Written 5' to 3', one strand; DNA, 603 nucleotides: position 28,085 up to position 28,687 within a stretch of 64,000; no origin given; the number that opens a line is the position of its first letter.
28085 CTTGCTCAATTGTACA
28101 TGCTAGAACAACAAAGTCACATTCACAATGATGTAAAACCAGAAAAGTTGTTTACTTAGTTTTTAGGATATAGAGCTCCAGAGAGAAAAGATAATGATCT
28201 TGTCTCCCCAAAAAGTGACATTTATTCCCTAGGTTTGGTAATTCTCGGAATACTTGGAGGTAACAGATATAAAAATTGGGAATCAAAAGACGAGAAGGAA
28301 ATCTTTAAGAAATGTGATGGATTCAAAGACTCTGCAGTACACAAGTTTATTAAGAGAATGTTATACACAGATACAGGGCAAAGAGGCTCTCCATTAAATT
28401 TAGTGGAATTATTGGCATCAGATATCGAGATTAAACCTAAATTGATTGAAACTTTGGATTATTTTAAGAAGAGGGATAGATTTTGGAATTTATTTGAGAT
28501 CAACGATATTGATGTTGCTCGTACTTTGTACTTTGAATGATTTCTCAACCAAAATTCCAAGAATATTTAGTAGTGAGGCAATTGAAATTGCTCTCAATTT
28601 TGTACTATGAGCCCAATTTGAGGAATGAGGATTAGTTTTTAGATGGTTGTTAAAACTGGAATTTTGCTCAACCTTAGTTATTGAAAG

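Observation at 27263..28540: Kinase-like gene with an in-frame TAG and no DFG segment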

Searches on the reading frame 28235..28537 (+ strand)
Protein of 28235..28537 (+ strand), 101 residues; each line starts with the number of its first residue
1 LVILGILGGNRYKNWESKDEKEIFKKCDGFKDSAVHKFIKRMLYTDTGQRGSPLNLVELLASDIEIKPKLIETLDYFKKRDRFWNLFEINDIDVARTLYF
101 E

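Call 28: find_encoding_contigs(protein=window:28235-28537:+, flank=3000, max_places=10)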
Protein seq(101 aa) (101 aa): no gene with exactly this product is on record in the collection.
